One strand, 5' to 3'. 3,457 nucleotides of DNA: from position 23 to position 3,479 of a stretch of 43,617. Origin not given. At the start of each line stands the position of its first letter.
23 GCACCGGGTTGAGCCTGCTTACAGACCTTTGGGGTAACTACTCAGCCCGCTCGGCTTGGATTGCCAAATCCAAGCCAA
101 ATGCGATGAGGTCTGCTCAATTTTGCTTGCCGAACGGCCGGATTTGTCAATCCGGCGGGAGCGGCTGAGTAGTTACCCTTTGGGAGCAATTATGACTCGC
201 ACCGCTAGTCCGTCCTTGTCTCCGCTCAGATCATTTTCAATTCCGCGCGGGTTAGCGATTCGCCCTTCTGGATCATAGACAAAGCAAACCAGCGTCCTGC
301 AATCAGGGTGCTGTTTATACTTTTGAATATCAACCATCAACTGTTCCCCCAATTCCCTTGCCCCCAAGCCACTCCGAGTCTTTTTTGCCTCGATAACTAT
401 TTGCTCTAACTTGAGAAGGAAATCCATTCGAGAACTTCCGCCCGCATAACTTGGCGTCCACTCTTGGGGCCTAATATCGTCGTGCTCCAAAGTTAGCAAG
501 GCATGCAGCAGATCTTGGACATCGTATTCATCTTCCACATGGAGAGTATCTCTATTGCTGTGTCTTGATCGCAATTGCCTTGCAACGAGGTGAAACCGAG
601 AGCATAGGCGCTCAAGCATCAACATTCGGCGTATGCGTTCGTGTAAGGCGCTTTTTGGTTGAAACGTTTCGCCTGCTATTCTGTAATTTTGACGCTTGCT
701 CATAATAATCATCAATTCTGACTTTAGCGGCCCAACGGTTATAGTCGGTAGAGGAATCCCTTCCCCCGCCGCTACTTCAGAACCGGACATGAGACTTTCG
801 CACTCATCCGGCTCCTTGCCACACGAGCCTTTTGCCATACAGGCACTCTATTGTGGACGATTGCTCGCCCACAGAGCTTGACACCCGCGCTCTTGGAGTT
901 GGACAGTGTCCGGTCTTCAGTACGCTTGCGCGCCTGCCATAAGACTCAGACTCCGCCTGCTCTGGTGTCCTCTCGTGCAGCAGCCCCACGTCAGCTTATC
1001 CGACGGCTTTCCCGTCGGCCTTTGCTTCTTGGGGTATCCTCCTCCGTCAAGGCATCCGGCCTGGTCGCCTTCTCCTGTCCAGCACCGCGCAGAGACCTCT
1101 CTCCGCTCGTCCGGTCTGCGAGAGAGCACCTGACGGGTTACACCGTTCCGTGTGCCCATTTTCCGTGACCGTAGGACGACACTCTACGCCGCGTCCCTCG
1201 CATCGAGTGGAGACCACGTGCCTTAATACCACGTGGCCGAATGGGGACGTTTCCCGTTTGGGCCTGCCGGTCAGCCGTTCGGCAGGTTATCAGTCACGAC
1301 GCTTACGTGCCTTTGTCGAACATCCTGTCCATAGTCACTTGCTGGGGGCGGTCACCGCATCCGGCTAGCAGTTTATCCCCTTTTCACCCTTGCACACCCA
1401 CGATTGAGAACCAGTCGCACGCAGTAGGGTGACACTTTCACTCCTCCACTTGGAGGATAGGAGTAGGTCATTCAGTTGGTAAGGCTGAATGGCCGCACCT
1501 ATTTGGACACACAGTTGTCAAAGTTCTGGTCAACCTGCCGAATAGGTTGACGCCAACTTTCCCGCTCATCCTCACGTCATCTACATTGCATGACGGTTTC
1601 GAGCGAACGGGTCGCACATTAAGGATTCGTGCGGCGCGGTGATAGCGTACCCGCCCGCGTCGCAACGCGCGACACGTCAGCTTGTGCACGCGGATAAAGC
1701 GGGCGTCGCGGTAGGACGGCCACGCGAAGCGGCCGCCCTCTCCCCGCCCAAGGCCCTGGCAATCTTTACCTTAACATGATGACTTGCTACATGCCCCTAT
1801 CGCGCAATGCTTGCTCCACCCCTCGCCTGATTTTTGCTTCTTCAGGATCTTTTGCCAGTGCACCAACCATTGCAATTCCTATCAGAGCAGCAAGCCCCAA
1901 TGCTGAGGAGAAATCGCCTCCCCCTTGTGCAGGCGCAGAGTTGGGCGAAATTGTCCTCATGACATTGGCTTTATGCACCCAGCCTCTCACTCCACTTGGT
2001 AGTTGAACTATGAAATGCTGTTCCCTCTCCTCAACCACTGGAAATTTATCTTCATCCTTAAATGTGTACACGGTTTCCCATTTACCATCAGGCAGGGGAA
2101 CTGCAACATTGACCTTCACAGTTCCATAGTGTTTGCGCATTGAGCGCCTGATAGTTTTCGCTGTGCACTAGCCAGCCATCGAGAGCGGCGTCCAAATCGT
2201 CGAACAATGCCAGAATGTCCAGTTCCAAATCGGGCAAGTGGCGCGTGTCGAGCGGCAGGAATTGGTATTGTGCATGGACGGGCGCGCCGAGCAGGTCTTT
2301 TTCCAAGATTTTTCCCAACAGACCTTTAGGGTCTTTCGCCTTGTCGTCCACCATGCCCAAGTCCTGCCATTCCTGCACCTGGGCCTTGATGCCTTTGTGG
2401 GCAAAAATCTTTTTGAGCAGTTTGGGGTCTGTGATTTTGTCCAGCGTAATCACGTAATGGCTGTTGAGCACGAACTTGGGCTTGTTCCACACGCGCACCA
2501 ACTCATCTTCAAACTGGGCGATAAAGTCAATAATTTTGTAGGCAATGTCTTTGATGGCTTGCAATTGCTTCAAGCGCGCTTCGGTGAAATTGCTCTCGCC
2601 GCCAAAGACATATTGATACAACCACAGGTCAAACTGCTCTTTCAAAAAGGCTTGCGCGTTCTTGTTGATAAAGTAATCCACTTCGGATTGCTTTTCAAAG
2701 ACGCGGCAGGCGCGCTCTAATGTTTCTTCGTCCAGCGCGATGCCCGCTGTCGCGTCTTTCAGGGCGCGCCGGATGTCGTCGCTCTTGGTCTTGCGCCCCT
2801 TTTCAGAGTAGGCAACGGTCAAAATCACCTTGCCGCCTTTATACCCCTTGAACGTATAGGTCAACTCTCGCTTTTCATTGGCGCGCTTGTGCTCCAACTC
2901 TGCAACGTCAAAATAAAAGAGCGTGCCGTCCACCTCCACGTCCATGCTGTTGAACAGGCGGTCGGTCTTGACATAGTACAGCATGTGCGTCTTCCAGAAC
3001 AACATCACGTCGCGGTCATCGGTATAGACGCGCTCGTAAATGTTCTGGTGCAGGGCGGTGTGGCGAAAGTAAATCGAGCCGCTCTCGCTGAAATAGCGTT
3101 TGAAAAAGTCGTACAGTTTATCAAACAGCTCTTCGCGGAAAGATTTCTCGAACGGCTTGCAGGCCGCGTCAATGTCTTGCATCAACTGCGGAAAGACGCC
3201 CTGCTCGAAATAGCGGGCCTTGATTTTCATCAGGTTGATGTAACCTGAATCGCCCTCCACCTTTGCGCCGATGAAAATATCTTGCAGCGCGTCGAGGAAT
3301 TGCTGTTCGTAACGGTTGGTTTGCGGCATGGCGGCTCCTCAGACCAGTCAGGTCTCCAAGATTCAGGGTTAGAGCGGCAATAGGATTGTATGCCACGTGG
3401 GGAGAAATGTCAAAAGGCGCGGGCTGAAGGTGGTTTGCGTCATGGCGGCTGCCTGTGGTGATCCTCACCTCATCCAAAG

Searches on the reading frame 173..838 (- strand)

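Call 4: search_protein_families(library=pfam, proteins=[window:173-838:-])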
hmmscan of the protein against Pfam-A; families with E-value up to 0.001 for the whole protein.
window:173-838:- (221 aa): 1 family
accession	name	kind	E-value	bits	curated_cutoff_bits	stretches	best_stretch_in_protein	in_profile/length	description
PF18742.7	DpnII-MboI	-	2.4e-57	193.1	27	1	74-220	2-150/150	REase_DpnII-MboI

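Call 5: search_protein_families(library=ncbifam, proteins=[window:173-838:-])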
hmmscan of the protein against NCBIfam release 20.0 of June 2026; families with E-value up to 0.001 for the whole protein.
window:173-838:- (221 aa): 0 families

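Call 83: search_protein_families(library=padloc, proteins=[window:173-838:-], max_evalue=0.001)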
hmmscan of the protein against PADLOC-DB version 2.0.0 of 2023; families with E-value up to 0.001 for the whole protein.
window:173-838:- (221 aa): 3 families
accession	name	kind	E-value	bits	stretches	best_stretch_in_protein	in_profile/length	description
PDLC02411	Aga_Helical-REase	-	2.5e-28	97.3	1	74-219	234-375/378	Class II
PDLC02404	Aga_Helical-REase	-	5.8e-13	47.3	1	90-191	235-336/368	Class II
PDLC02407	Aga_Helical-REase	-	6.8e-08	30.3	1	76-190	243-360/401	Class II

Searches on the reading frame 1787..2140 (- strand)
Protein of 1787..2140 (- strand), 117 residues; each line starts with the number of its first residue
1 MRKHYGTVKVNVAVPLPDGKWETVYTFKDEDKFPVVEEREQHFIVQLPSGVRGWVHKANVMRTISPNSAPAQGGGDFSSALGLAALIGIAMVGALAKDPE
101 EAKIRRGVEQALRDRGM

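Call 50: search_protein_families(library=pfam, proteins=[window:1787-2140:-], max_evalue=0.01)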
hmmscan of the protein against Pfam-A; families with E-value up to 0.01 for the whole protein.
window:1787-2140:- (117 aa): 1 family
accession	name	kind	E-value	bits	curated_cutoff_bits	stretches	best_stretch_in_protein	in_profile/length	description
PF23795.1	SH3_YKFC_2nd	-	0.0031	17.7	27.4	1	33-60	27-54/57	YKFC SH3b2 domain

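Call 83: search_protein_families(library=padloc, proteins=[window:1787-2140:-], max_evalue=0.001)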
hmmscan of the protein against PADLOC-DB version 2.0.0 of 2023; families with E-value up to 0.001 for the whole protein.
window:1787-2140:- (117 aa): 0 families

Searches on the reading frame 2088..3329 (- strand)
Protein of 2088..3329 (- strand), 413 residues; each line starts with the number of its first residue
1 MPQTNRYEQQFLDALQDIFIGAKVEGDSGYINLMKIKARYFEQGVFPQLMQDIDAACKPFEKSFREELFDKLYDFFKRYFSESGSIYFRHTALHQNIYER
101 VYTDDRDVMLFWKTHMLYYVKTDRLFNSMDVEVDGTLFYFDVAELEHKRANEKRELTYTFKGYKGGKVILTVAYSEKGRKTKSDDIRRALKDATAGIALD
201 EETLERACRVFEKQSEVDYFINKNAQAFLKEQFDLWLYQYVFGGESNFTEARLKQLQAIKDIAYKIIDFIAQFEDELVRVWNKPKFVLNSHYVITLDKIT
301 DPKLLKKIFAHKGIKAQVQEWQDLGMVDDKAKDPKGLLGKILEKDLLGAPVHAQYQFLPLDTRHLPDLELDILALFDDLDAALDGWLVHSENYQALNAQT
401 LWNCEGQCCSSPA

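Call 4: search_protein_families(library=pfam, proteins=[window:2088-3329:-])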
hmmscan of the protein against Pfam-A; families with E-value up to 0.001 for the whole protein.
window:2088-3329:- (413 aa): 0 families

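Call 5: search_protein_families(library=ncbifam, proteins=[window:2088-3329:-])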
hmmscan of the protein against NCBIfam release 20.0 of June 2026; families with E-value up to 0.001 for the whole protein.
window:2088-3329:- (413 aa): 0 families

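Call 83: search_protein_families(library=padloc, proteins=[window:2088-3329:-], max_evalue=0.001)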
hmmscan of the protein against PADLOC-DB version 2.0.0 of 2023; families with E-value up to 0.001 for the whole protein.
window:2088-3329:- (413 aa): 2 families
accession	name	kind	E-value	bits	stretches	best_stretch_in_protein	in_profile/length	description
PDLC03638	MTase_III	-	4.9e-146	486.2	1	5-398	2-394/816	Type III methyltransferase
PDLC03646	MTase_III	-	1.7e-25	87.1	1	203-397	297-484/1057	Type III methyltransferase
